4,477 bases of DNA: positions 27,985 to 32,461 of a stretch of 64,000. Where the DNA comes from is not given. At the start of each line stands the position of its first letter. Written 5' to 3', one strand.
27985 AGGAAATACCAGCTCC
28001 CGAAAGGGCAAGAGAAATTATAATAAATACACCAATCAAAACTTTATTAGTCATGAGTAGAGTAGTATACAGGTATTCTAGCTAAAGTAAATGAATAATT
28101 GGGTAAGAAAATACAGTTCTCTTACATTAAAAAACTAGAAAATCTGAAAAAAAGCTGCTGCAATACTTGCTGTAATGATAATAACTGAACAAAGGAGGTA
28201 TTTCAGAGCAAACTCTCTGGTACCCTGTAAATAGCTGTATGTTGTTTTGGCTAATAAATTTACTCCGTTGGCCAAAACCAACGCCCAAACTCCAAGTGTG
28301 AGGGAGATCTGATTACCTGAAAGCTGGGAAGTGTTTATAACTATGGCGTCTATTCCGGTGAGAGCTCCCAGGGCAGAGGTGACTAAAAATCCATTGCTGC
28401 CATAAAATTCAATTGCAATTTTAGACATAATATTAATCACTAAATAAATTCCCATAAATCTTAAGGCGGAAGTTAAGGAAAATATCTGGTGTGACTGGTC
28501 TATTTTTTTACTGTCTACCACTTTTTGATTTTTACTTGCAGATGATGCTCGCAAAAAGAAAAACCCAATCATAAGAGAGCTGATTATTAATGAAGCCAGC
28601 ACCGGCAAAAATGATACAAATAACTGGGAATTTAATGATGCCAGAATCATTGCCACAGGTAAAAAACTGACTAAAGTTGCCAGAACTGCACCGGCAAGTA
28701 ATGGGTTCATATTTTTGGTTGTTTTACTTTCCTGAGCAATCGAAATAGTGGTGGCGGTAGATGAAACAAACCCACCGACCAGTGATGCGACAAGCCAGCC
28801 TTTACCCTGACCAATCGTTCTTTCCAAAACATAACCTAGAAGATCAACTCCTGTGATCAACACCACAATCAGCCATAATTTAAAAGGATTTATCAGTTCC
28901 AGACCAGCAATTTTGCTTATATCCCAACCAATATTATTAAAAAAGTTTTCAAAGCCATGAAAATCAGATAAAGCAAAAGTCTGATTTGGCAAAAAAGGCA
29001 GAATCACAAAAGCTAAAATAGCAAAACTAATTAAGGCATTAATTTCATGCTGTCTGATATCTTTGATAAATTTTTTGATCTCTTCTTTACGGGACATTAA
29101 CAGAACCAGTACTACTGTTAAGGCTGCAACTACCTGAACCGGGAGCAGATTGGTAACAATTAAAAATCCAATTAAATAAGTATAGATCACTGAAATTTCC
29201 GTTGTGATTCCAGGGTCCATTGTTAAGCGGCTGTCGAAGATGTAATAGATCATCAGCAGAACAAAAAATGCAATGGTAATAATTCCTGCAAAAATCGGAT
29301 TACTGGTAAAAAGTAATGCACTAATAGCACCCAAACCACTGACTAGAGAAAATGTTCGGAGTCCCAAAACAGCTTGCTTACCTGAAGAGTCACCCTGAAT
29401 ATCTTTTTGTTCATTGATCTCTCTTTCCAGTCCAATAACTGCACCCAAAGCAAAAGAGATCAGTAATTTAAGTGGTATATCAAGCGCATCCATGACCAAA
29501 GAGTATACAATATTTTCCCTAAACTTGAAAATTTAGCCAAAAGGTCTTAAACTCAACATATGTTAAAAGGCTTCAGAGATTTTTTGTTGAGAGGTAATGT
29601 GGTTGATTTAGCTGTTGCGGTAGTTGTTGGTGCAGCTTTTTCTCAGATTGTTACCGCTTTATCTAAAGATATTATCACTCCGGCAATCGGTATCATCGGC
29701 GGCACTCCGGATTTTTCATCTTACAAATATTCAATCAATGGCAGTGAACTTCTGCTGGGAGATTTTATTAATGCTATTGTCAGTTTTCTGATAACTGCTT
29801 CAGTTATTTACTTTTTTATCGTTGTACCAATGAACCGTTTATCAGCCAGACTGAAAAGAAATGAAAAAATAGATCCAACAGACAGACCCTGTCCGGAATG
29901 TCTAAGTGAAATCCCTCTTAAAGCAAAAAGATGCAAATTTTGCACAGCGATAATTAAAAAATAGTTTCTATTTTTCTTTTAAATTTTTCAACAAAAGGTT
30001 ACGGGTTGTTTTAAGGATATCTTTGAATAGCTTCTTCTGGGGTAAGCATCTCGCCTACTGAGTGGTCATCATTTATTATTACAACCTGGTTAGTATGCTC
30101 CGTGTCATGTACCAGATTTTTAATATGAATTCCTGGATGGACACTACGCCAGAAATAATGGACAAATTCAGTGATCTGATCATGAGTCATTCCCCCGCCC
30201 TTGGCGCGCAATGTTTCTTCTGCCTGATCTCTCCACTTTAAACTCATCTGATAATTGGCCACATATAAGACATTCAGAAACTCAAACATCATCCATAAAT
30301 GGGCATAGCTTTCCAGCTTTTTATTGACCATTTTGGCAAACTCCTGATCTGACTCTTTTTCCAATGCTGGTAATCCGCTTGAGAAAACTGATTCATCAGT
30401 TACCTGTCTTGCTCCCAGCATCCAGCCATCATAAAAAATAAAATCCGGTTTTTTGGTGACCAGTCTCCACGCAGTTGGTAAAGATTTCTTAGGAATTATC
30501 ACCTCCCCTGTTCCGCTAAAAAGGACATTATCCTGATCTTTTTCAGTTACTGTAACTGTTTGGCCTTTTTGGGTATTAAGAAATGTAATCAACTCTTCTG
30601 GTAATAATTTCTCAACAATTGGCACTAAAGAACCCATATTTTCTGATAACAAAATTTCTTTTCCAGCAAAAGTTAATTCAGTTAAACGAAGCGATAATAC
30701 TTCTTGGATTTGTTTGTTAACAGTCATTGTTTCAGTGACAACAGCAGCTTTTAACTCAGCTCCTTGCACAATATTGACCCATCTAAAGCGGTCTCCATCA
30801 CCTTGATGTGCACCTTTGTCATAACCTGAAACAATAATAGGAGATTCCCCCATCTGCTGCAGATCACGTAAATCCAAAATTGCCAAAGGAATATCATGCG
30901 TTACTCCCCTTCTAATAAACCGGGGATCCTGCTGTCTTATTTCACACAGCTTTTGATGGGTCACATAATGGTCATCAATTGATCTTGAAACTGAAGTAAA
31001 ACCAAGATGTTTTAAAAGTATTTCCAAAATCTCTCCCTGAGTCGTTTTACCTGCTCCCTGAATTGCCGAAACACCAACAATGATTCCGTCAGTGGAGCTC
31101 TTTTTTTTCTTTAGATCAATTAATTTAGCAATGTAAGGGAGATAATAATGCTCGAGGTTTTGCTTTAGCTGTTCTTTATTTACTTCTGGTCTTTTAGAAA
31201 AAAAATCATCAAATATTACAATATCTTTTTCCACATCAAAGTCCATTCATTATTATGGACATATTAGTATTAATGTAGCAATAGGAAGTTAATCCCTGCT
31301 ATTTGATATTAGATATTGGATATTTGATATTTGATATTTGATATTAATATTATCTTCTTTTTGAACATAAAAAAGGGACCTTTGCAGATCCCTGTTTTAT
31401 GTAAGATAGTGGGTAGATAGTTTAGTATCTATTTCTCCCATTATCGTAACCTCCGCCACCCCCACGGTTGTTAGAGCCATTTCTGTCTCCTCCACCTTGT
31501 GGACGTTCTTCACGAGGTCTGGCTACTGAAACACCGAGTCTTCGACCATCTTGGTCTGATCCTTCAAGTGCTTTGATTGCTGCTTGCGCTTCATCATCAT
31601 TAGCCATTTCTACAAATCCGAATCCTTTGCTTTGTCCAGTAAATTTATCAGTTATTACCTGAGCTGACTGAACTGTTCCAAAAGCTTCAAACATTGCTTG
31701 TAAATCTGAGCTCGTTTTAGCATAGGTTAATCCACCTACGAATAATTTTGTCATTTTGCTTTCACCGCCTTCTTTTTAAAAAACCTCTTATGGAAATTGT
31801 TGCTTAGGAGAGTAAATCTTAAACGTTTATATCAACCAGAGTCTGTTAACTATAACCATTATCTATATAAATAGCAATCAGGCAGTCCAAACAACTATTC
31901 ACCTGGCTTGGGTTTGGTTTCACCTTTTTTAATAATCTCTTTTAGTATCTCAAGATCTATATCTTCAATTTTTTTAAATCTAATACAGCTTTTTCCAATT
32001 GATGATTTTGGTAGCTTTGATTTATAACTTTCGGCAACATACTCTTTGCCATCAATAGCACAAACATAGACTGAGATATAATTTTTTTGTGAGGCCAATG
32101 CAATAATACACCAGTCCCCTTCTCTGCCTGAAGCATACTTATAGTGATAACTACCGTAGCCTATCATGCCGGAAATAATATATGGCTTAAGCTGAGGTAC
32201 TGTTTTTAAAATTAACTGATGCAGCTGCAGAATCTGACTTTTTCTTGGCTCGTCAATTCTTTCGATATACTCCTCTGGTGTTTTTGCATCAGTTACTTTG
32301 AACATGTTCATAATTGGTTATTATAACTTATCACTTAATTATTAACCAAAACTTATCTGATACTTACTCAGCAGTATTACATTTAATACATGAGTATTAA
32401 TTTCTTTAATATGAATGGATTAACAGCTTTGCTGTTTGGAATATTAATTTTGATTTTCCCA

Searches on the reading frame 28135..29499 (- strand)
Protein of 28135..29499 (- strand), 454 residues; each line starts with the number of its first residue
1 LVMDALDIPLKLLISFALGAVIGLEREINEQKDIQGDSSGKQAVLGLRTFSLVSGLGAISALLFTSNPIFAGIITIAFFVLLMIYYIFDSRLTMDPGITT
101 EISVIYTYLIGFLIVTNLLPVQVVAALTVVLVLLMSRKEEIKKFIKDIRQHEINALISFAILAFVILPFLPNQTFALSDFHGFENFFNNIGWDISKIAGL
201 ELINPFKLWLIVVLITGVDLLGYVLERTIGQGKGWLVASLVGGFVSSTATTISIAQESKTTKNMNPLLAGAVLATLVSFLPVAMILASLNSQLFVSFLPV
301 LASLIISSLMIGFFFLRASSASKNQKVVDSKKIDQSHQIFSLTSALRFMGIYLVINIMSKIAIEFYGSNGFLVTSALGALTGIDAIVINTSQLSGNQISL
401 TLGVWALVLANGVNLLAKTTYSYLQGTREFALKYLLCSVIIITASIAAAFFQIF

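Call 43: search_protein_families(library=pfam, proteins=[window:28135-29499:-], max_evalue=0.001)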
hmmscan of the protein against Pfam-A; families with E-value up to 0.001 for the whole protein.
window:28135-29499:- (454 aa): 2 families
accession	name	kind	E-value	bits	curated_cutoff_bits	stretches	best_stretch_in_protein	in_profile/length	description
PF13194.11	DUF4010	-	3.2e-40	138.5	30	1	213-424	1-208/210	Domain of unknown function (DUF4010)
PF02308.21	MgtC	-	5.1e-17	62.8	31.4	1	12-138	1-117/121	MgtC family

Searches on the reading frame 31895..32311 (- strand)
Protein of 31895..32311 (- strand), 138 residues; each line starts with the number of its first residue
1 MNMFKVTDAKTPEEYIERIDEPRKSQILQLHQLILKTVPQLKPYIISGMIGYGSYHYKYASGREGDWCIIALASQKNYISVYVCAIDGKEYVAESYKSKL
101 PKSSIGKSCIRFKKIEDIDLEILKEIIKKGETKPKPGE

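Call 65: search_protein_families(library=pfam, proteins=[window:31895-32311:-], max_evalue=0.001)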
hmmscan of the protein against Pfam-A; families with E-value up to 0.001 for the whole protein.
window:31895-32311:- (138 aa): 1 family
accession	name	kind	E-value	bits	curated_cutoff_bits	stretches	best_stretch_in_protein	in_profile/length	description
PF08818.16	DUF1801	-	4.4e-15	56.3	27.2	1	23-129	1-83/85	Domain of unknown function (DU1801)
